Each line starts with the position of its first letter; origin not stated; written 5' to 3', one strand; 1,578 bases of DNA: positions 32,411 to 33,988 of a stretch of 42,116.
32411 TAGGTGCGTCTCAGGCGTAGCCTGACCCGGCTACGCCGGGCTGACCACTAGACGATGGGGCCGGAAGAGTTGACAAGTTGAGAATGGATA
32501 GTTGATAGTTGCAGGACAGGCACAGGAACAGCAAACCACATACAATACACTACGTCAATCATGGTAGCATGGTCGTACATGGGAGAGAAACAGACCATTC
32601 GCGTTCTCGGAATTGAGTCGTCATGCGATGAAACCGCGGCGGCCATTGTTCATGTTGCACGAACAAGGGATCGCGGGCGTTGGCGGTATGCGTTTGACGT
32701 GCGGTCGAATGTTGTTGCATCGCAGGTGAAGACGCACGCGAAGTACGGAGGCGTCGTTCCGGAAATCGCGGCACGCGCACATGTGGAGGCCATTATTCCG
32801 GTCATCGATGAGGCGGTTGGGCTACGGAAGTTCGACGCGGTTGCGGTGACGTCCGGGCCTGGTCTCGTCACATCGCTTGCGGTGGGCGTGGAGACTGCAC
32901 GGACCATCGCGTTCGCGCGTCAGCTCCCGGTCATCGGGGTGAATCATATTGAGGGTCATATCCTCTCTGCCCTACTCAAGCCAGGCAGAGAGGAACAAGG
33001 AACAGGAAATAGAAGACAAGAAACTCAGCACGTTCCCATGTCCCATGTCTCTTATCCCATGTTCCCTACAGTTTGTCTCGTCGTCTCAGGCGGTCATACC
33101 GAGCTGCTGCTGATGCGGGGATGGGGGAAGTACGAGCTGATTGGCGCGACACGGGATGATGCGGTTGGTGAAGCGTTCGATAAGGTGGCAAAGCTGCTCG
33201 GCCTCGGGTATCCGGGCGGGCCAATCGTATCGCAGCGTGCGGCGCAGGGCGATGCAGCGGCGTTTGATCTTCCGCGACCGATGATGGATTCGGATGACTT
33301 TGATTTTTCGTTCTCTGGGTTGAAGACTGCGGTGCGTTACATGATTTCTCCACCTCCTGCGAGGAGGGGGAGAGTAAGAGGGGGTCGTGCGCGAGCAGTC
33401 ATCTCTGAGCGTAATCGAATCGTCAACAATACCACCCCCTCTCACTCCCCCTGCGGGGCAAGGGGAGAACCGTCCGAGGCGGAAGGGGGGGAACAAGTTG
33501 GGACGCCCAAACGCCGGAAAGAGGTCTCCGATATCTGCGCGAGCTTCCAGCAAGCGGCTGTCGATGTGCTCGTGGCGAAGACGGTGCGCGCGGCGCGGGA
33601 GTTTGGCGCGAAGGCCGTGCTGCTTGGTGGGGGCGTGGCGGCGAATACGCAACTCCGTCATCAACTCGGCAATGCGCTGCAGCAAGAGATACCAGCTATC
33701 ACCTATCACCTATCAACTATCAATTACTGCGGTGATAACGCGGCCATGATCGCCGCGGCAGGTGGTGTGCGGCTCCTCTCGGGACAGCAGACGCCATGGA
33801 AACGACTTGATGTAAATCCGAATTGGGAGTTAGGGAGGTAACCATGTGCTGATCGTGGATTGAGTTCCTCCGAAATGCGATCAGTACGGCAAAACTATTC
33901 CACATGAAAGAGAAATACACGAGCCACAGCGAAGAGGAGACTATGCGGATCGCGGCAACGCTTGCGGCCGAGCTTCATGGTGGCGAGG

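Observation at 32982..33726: tsaD has three separate in-frame insertions, each made from a different repeat family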

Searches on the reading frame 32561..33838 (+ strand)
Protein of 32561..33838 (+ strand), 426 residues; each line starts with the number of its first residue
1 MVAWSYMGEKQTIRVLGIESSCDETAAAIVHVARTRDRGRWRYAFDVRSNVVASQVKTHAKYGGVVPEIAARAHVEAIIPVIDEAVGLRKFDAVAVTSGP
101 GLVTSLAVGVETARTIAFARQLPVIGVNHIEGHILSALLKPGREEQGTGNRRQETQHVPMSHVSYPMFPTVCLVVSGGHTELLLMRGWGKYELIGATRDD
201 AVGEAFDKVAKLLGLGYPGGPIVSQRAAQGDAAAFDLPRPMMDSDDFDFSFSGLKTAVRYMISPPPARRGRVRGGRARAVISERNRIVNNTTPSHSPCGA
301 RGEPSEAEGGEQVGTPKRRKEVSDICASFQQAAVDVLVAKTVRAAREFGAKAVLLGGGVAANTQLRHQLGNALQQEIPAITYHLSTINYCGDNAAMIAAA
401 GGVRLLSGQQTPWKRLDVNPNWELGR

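Call 6: search_protein_families(library=pfam, proteins=[window:32561-33838:+], max_evalue=0.01)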
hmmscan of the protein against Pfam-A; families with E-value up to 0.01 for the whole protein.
window:32561-33838:+ (426 aa): 2 families
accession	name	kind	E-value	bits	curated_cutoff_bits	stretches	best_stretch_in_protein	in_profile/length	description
PF00814.31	TsaD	-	2.2e-82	277.1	24.8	2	167-398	104-263/264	tRNA N6-adenosine threonylcarbamoyltransferase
PF22521.2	HypF_C_2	-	1.7e-06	28.4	27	1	318-377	162-222/241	Carbamoyltransferase, Kae1-like Domain, second subdomain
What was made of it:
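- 32561..33841 (+): tsaD coding sequence, 426 aa, intact. Pfam PF00814 at 2.2e-82 (call 6).
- On TsaD/Kae1/Qri7 (t6A threonylcarbamoyltransferase): PF00814 at 2.2e-82, split by the inserts into stretches (call 6).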

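Call 7: search_solved_structures(query=window:32561-33838:+, show_alignments=2)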
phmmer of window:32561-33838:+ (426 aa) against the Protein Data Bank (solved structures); distinct sequences matched with E-value up to 0.001: 27.
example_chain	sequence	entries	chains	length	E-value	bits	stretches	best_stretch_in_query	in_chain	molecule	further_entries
4ydu_A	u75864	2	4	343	3.8e-72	246.9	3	159-258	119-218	tRNA N6-adenosine threonylcarbamoyltransferase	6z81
3zet_B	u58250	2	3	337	8.2e-72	245.8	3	159-258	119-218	PROBABLE TRNA THREONYLCARBAMOYLADENOSINE BIOSYNTHESIS PROTEIN GCP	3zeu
4wq5_A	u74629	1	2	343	1.9e-71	244.6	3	159-258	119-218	tRNA N6-adenosine threonylcarbamoyltransferase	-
4wq4_A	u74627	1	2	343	3.2e-71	243.9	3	159-258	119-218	tRNA N6-adenosine threonylcarbamoyltransferase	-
6n9a_D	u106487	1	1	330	1.8e-67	231.5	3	169-262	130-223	tRNA N6-adenosine threonylcarbamoyltransferase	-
13fn_D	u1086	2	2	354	2.3e-67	231.1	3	169-262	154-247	tRNA N6-adenosine threonylcarbamoyltransferase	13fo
6nak_B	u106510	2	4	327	3.8e-67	230.4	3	169-262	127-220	tRNA N6-adenosine threonylcarbamoyltransferase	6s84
8iey_A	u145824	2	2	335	7.8e-65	222.8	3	168-262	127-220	tRNA N6-adenosine threonylcarbamoyltransferase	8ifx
8unk_K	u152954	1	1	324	9.9e-30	107.2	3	171-258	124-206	Probable bifunctional tRNA threonylcarbamoyladenosine biosynthesis protein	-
8up5_K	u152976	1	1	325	1e-29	107.2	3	171-258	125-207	Probable bifunctional tRNA threonylcarbamoyladenosine biosynthesis protein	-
9d85_K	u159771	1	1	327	1e-29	107.1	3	171-258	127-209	Probable bifunctional tRNA threonylcarbamoyladenosine biosynthesis protein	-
5jmv_A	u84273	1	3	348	1.4e-29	106.7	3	171-258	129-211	Probable bifunctional tRNA threonylcarbamoyladenosine biosynthesis protein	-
2ivn_A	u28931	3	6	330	1.6e-29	106.5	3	169-257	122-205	O-SIALOGLYCOPROTEIN ENDOPEPTIDASE | UP1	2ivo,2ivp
3eno_A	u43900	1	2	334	8e-29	104.2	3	170-260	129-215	Putative O-sialoglycoprotein endopeptidase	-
2vwb_A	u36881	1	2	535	1.1e-28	103.7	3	170-258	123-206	PUTATIVE O-SIALOGLYCOPROTEIN ENDOPEPTIDASE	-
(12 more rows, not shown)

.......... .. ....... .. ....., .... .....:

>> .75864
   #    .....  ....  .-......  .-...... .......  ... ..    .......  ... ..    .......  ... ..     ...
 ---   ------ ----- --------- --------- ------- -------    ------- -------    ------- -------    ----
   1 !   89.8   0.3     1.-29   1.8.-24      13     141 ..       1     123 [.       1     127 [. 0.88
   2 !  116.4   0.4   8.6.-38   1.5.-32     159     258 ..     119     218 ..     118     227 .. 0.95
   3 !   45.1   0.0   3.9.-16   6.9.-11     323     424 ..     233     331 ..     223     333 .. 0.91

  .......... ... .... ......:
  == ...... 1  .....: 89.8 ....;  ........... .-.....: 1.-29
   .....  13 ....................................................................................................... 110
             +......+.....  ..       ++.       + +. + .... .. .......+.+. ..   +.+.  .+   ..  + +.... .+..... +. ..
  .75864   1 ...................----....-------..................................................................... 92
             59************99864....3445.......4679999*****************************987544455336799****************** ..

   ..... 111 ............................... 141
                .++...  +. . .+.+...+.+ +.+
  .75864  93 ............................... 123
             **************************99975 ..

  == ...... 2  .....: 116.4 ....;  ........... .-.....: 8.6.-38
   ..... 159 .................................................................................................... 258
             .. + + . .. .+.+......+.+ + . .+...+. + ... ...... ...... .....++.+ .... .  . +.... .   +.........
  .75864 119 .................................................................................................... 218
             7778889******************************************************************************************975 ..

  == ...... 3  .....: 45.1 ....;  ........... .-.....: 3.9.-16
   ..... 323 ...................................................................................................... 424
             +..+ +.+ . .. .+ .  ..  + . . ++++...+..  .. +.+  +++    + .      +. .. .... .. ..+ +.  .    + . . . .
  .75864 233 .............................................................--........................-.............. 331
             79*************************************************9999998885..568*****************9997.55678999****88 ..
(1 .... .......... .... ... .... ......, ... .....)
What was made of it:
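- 32561..33841 (+): PDB TsaD hits at 4e-72 (call 7).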

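Call 16: find_homologous_proteins(query=window:32561-33838:+, max_evalue=1e-20)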
Query window:32561-33838:+ (426 aa): 8000 proteins with E <= 1e-20 among 8000 candidates; the best 120 are listed.
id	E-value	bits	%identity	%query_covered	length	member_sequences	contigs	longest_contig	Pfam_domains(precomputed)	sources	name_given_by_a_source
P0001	9.6e-278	939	100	99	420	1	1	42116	PF00814.32,PF22521.3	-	-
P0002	2.7e-132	460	55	100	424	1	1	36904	PF00814.32,PF22521.3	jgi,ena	-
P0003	7.6e-131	455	57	98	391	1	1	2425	PF00814.32,PF22521.3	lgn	-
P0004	4.9e-129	449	55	100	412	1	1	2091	PF00814.32,PF22521.3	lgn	-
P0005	5.2e-128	446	54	99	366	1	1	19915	PF00814.32,PF22521.3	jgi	jgi:N6-L-threonylcarbamoyladenine synthase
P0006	4.3e-127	443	55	98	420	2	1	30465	PF00814.32,PF22521.3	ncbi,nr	ncbi:MAG: tRNA (adenosine(37)-N6)-threonylcarbamoyltransferase complex transferase subunit TsaD [bac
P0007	2.4e-125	437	53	99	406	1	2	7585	PF00814.32,PF22521.3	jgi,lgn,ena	-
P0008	9.9e-125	435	52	100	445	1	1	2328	PF00814.32,PF22521.3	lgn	-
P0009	1.3e-122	428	54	98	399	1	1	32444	PF00814.32,PF22521.3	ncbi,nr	ncbi:MAG: tRNA (adenosine(37)-N6)-threonylcarbamoyltransferase complex transferase subunit TsaD [bac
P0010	1.3e-121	425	52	99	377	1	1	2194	PF00814.32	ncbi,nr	ncbi:MAG: tRNA (adenosine(37)-N6)-threonylcarbamoyltransferase complex transferase subunit TsaD [bac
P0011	6.0e-116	406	50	99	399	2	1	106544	PF00814.32,PF22521.3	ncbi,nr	ncbi:tRNA (adenosine(37)-N6)-threonylcarbamoyltransferase complex transferase subunit TsaD [Candidat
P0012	1.1e-115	405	54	90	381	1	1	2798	PF00814.32,PF22521.3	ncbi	ncbi:MAG: tRNA (adenosine(37)-N6)-threonylcarbamoyltransferase complex transferase subunit TsaD, par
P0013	1.2e-115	405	52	98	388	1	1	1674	PF00814.32,PF22521.3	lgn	-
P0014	2.7e-114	401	53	93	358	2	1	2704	PF00814.32,PF22521.3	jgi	jgi:N6-L-threonylcarbamoyladenine synthase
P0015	6.5e-112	393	49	97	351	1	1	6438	PF00814.32,PF22521.3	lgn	-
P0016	7.9e-110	386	49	97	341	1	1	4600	PF00814.32,PF22521.3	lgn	-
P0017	1.5e-108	382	48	96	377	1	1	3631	PF00814.32,PF22521.3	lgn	-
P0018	3.2e-108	381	49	97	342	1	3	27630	PF00814.32,PF22521.3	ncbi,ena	ncbi:MAG: tRNA (adenosine(37)-N6)-threonylcarbamoyltransferase complex transferase subunit TsaD [Pat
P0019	3.3e-108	381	50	88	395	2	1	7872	PF00814.32,PF22521.3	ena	-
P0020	1.2e-107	379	47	97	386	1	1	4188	PF00814.32,PF22521.3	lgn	-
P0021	4.9e-105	370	52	85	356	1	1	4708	PF00814.32,PF22521.3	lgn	-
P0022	2.0e-103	365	50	97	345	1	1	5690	PF00814.32,PF22521.3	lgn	-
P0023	5.6e-103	363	48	97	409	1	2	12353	PF00814.32,PF22521.3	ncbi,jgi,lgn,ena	-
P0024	6.6e-103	363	46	96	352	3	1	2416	PF00814.32,PF22521.3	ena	-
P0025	2.3e-102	361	47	97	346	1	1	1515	PF00814.32,PF22521.3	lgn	-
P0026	1.0e-101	359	47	97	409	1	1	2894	PF00814.32,PF22521.3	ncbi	-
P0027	1.3e-101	359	50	87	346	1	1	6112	PF00814.32,PF22521.3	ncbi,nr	ncbi:MAG: tRNA (adenosine(37)-N6)-threonylcarbamoyltransferase complex transferase subunit TsaD, par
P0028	1.4e-101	359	48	96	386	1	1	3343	PF00814.32,PF22521.3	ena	-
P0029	1.7e-101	358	47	97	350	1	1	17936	PF00814.32,PF22521.3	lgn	-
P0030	1.7e-101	358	46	97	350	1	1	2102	PF00814.32,PF22521.3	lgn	-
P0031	2.0e-101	358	48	96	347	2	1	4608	PF00814.32,PF22521.3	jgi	-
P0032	2.3e-101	358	46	97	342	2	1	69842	PF00814.32,PF22521.3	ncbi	-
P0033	2.6e-101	358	44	96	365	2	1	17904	PF00814.32,PF22521.3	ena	-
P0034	3.9e-101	357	46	97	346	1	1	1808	PF00814.32,PF22521.3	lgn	-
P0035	4.4e-101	357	44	97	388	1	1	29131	PF00814.32,PF22521.3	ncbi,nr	ncbi:MAG: tRNA (adenosine(37)-N6)-threonylcarbamoyltransferase complex transferase subunit TsaD [bac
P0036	7.1e-101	356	46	97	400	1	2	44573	PF00814.32,PF22521.3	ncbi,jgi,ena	-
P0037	7.5e-101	356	44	96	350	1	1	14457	PF00814.32,PF22521.3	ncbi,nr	ncbi:MAG: tRNA (adenosine(37)-N6)-threonylcarbamoyltransferase complex transferase subunit TsaD [Can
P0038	7.6e-101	356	47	97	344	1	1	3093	PF00814.32,PF22521.3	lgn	-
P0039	1.2e-100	356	47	96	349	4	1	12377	PF00814.32,PF22521.3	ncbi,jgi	-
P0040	1.8e-100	355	46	99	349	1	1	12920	PF00814.32,PF22521.3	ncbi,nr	ncbi:MAG: tRNA (adenosine(37)-N6)-threonylcarbamoyltransferase complex transferase subunit TsaD [Can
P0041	3.1e-100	354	45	96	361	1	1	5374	PF00814.32,PF22521.3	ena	-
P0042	5.7e-100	353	45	97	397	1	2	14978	PF00814.32,PF22521.3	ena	-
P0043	7.8e-100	353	44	96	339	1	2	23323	PF00814.32,PF22521.3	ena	-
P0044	1.2e-99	352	48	97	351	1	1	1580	PF00814.32,PF22521.3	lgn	-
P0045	1.5e-99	352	45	97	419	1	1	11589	PF00814.32,PF22521.3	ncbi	-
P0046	2.6e-99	351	44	97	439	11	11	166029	PF00814.32,PF22521.3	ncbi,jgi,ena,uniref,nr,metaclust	ncbi:hypothetical protein A3B21_04760 [Candidatus Uhrbacteria bacterium RIFCSPLOWO2_01_FULL_47_24]|u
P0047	2.8e-99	351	48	97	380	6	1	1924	PF00814.32,PF22521.3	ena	-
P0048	2.8e-99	351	51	58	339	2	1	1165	PF02543.22,PF00814.32,PF22521.3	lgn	-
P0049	3.8e-99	351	51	85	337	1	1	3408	PF00814.32,PF22521.3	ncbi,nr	ncbi:tRNA (adenosine(37)-N6)-threonylcarbamoyltransferase complex transferase subunit TsaD, partial 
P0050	4.2e-99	351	46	97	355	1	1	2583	PF00814.32,PF22521.3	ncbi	-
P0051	4.7e-99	350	46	97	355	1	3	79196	PF00814.32,PF22521.3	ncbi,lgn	-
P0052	5.6e-99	350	46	96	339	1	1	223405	PF00814.32,PF22521.3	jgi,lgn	jgi:N6-L-threonylcarbamoyladenine synthase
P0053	7.4e-99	350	44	96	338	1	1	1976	PF00814.32,PF22521.3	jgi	jgi:N6-L-threonylcarbamoyladenine synthase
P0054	1.6e-98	349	46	97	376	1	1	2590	PF00814.32,PF22521.3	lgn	-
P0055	2.0e-98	348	47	97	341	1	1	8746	PF00814.32,PF22521.3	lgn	-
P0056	2.3e-98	348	46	97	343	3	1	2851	PF00814.32,PF22521.3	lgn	-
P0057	2.3e-98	348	44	97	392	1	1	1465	PF00814.32,PF22521.3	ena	-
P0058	5.0e-98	347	44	97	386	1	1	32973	PF00814.32,PF22521.3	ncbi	-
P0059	5.2e-98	347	47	97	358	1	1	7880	PF00814.32,PF22521.3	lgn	-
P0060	5.3e-98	347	42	97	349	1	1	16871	PF00814.32,PF22521.3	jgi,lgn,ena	-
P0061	6.1e-98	347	47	97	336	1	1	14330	PF00814.32,PF22521.3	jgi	jgi:N6-L-threonylcarbamoyladenine synthase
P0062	9.3e-98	346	48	96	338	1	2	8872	PF00814.32,PF22521.3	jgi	-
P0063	1.1e-97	346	45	97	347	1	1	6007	PF00814.32,PF22521.3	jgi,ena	-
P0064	1.2e-97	346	46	97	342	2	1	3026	PF00814.32,PF22521.3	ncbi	-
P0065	1.6e-97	345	44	96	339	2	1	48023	PF02543.22,PF00814.32,PF22521.3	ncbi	-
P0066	1.7e-97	345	43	97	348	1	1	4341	PF02543.22,PF00814.32,PF22521.3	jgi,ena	-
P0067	2.6e-97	345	46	97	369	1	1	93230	PF00814.32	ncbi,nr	ncbi:tRNA (adenosine(37)-N6)-threonylcarbamoyltransferase complex transferase subunit TsaD [Patescib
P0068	3.8e-97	344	44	97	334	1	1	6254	PF00814.32,PF22521.3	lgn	-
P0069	4.0e-97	344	47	97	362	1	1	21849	PF00814.32,PF22521.3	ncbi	-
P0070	4.1e-97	344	44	97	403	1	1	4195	PF00814.32,PF22521.3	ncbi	-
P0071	5.0e-97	344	44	96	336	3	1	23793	PF00814.32,PF22521.3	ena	-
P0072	7.4e-97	343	44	96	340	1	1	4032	PF02543.22,PF00814.32,PF22521.3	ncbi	-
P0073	2.0e-96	342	45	97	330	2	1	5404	PF00814.32,PF22521.3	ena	-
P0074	2.6e-96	341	46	98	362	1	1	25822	PF00814.32,PF22521.3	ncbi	-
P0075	3.5e-96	341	44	97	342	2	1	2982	PF00814.32,PF22521.3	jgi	-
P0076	6.6e-96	340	46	97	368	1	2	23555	PF00814.32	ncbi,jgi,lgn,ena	-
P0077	7.1e-96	340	46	97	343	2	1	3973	PF00814.32,PF22521.3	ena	-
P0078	7.2e-96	340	41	97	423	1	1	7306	PF00814.32,PF22521.3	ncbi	-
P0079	8.6e-96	340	44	97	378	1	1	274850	PF00814.32,PF22521.3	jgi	-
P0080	9.9e-96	339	44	98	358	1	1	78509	PF00814.32,PF22521.3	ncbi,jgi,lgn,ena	ncbi:MAG: tRNA (adenosine(37)-N6)-threonylcarbamoyltransferase complex transferase subunit TsaD [Can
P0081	1.3e-95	339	45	97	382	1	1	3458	PF00814.32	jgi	-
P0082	1.6e-95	339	45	97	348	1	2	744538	PF00814.32,PF22521.3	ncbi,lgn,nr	ncbi:MAG: tRNA (adenosine(37)-N6)-threonylcarbamoyltransferase complex transferase subunit TsaD [Pat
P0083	1.6e-95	339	47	97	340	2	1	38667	PF00814.32,PF22521.3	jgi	jgi:N6-L-threonylcarbamoyladenine synthase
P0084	1.9e-95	339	47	96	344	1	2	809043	PF00814.32,PF22521.3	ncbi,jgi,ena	ncbi:MAG: tRNA (adenosine(37)-N6)-threonylcarbamoyltransferase complex transferase subunit TsaD [Pat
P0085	2.1e-95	338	44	97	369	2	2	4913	PF00814.32,PF22521.3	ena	-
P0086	2.6e-95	338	45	97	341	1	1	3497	PF00814.32,PF22521.3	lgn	-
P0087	2.7e-95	338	45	97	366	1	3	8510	PF00814.32,PF22521.3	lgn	-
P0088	3.2e-95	338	47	97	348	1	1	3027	PF00814.32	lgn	-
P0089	3.4e-95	338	45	97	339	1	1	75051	PF00814.32,PF22521.3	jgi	jgi:N6-L-threonylcarbamoyladenine synthase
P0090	5.5e-95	337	44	96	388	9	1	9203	PF00814.32,PF22521.3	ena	-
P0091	6.3e-95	337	45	96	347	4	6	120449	PF00814.32,PF22521.3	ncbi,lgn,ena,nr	ncbi:tRNA (adenosine(37)-N6)-threonylcarbamoyltransferase complex transferase subunit TsaD [Patescib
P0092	6.4e-95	337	42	100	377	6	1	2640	PF00814.32,PF22521.3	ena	-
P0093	7.0e-95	337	44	97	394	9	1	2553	PF00814.32,PF22521.3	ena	-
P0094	7.3e-95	337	42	97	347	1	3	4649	PF00814.32,PF22521.3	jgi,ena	jgi:N6-L-threonylcarbamoyladenine synthase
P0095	7.5e-95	337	47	97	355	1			PF00814.32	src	-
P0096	7.7e-95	337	47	97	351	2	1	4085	PF00814.32,PF22521.3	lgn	-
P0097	7.8e-95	337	44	97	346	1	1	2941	PF00814.32,PF22521.3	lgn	-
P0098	1.0e-94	336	45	97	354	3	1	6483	PF00814.32,PF22521.3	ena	-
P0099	1.3e-94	336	46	97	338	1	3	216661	PF00814.32,PF22521.3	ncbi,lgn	-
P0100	1.5e-94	336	44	96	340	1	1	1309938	PF02543.22,PF00814.32,PF22521.3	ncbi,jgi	ncbi:MAG: tRNA (adenosine(37)-N6)-threonylcarbamoyltransferase complex transferase subunit TsaD [Can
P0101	1.6e-94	336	45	96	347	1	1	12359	PF00814.32,PF22521.3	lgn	-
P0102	1.6e-94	335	46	97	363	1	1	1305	PF00814.32,PF22521.3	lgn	-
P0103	1.7e-94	335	42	97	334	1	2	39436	PF00814.32,PF22521.3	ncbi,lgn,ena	ncbi:MAG: tRNA (adenosine(37)-N6)-threonylcarbamoyltransferase complex transferase subunit TsaD [Pat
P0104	2.1e-94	335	51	60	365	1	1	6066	PF00814.32,PF22521.3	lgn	-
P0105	2.4e-94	335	45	96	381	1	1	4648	PF00814.32,PF22521.3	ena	-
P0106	2.9e-94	335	50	60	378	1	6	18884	PF00814.32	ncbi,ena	-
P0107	3.2e-94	335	52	57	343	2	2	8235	PF02543.22,PF00814.32,PF22521.3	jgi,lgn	-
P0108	3.6e-94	334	46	94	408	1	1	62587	PF00814.32,PF22521.3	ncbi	ncbi:MAG: tRNA (adenosine(37)-N6)-threonylcarbamoyltransferase complex transferase subunit TsaD [Pat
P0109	4.0e-94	334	42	97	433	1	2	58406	PF00814.32,PF22521.3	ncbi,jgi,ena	-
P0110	5.0e-94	334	44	98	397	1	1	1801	PF00814.32,PF22521.3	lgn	-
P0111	5.2e-94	334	44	97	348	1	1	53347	PF00814.32,PF22521.3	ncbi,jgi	ncbi:MAG: hypothetical protein RL141_548 [Candidatus Parcubacteria bacterium]|jgi:N6-L-threonylcarba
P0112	6.4e-94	334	43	97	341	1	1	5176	PF00814.32,PF22521.3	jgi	jgi:N6-L-threonylcarbamoyladenine synthase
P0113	9.0e-94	333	46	97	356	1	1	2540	PF02543.22,PF00814.32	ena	-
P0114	1.3e-93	332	44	97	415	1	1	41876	PF00814.32,PF22521.3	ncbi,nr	ncbi:MAG: tRNA (adenosine(37)-N6)-threonylcarbamoyltransferase complex transferase subunit TsaD [bac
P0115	1.6e-93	332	44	98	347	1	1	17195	PF02543.22,PF00814.32,PF22521.3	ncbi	-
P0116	1.6e-93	332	46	97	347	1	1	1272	PF00814.32,PF22521.3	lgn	-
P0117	1.8e-93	332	44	97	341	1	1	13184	PF02543.22,PF00814.32,PF22521.3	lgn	-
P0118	2.1e-93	332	46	97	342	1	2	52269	PF00814.32,PF22521.3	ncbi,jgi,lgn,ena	-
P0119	2.1e-93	332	45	97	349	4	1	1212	PF00814.32,PF22521.3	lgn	-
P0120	2.4e-93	332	45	97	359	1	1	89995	PF00814.32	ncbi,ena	-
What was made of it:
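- The window is a single metagenomic contig with one member in the protein database (call 16).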

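Call 22: find_encoding_contigs(protein=P0002, flank=10000, max_places=2)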
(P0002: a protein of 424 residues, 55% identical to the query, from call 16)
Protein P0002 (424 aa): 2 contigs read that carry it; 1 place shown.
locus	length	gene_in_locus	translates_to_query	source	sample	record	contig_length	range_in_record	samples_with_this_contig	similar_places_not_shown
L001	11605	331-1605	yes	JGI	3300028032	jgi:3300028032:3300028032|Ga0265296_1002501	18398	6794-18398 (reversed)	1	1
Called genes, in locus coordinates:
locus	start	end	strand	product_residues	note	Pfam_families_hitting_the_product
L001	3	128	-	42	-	?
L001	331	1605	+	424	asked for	PF00814:TsaD, PF22521:HypF_C_2 (weak)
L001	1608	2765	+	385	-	PF01168:Ala_racemase_N, PF00842:Ala_racemase_C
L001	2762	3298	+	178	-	PF02367:TsaE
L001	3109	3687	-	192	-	-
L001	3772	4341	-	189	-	-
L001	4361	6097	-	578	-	PF00437:T2SSE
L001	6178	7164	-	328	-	-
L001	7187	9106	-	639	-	PF06068:TIP49 (weak), PF00004:AAA, PF13191:AAA_16 (faint), PF17862:AAA_lid_3, PF01434:Peptidase_M41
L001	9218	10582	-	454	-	PF00575:S1, PF23459:S1_RRP5 (weak)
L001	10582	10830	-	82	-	-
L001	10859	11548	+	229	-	-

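Call 23: find_encoding_contigs(protein=P0007, flank=10000, max_places=2)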
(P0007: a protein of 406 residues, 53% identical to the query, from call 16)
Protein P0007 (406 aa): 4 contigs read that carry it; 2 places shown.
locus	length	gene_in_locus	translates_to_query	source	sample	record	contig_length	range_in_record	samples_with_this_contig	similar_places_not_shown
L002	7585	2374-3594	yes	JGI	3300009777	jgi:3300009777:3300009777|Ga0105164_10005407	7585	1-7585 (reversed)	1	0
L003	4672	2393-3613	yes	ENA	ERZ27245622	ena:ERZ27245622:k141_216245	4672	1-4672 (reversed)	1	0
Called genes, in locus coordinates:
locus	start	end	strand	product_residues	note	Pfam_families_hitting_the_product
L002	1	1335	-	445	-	?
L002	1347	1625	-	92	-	PF11213:DUF3006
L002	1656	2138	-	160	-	PF00011:HSP20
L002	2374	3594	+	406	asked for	PF00814:TsaD, PF22521:HypF_C_2 (weak)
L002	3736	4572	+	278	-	-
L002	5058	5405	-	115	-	PF05635:23S_rRNA_IVP (weak), PF22296:bAvd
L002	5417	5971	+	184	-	PF00078:RVT_1 (weak)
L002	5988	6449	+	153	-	PF00078:RVT_1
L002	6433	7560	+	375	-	PF01168:Ala_racemase_N, PF00842:Ala_racemase_C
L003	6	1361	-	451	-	PF12229:PG_binding_4 (weak), PF04294:VanW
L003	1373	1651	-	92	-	PF11213:DUF3006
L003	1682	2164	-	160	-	PF00011:HSP20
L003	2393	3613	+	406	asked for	PF00814:TsaD, PF22521:HypF_C_2 (weak)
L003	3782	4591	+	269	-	-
